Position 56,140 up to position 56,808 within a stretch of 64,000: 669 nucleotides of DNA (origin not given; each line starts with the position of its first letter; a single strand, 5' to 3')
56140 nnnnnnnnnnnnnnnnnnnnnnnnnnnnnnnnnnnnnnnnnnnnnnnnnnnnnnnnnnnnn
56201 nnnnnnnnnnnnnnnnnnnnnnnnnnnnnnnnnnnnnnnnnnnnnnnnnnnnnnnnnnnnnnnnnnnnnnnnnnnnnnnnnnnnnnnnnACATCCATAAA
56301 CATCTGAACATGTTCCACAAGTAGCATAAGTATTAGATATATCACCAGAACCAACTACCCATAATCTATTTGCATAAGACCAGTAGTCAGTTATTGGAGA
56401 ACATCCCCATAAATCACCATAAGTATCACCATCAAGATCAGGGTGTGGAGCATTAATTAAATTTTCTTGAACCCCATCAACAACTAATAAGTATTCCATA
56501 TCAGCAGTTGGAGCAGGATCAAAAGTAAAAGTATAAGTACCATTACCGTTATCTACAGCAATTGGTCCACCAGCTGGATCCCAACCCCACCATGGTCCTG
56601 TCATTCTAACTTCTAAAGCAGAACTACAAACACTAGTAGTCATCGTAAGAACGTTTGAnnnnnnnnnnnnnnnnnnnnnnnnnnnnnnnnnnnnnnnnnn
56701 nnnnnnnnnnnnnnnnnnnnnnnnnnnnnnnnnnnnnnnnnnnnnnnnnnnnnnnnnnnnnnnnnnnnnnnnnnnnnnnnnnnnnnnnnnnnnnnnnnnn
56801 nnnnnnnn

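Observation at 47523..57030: A roughly 3,190-aa acidic T9SS surface protein built from uncharacterised GDGWNG modules and DDGSC knots, with a cupredoxin head and two MAM domains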

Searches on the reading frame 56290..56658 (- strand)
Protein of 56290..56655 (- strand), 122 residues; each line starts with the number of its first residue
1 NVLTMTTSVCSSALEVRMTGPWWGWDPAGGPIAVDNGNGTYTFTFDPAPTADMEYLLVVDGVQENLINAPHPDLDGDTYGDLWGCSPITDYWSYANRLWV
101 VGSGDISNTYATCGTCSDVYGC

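Call 8: search_protein_families(library=pfam, proteins=[window:56290-56655:-], max_evalue=10)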
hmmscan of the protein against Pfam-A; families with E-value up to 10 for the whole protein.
seq(122 aa): 0 families

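Call 72: search_solved_structures(query=A6, max_evalue=1, show_alignments=2)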
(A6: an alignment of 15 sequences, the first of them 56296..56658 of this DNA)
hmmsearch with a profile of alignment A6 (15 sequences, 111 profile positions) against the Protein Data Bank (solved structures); distinct sequences matched with E-value up to 1: 25.
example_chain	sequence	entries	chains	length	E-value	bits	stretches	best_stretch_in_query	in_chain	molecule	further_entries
4pyh_A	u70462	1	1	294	1.7e-07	34.7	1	5-67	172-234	Phosphoglucan phosphatase DSP4, chloroplastic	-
3nme_A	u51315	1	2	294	7.7e-07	32.6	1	5-67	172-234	SEX4 glucan phosphatase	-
2qlv_B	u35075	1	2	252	0.00032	24.2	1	13-62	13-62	Protein SIP2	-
8jn0_A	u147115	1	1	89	0.0038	20.7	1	15-67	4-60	Alpha-amylase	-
7xsy_A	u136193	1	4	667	0.0064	20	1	13-61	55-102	1,4-alpha-glucan branching enzyme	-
4mkm_A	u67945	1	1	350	0.0094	19.5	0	14-72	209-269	Putative surface anchored protein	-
5ot1_A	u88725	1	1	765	0.016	18.8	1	10-72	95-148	Pullulanase type II, GH13 family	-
4y0g_A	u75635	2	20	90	0.032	17.7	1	15-62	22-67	5'-AMP-activated protein kinase subunit beta-2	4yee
2f15_A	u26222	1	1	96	0.035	17.6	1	15-62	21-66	5'-AMP-activated protein kinase, beta-2 subunit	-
2lu3_A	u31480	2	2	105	0.043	17.3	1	15-62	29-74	5'-AMP-activated protein kinase subunit beta-2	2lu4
1z0n_A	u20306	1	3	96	0.062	16.8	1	15-64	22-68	5'-AMP-activated protein kinase, beta-1 subunit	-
4yef_A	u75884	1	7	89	0.09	16.3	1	15-64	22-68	5'-AMP-activated protein kinase subunit beta-1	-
1z0m_A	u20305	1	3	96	0.1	16.2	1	15-64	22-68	5'-AMP-activated protein kinase, beta-1 subunit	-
7jhg_B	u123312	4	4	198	0.14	15.7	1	15-62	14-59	5'-AMP-activated protein kinase subunit beta-2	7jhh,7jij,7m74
4rer_B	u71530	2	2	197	0.14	15.7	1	15-62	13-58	5'-AMP-activated protein kinase subunit beta-2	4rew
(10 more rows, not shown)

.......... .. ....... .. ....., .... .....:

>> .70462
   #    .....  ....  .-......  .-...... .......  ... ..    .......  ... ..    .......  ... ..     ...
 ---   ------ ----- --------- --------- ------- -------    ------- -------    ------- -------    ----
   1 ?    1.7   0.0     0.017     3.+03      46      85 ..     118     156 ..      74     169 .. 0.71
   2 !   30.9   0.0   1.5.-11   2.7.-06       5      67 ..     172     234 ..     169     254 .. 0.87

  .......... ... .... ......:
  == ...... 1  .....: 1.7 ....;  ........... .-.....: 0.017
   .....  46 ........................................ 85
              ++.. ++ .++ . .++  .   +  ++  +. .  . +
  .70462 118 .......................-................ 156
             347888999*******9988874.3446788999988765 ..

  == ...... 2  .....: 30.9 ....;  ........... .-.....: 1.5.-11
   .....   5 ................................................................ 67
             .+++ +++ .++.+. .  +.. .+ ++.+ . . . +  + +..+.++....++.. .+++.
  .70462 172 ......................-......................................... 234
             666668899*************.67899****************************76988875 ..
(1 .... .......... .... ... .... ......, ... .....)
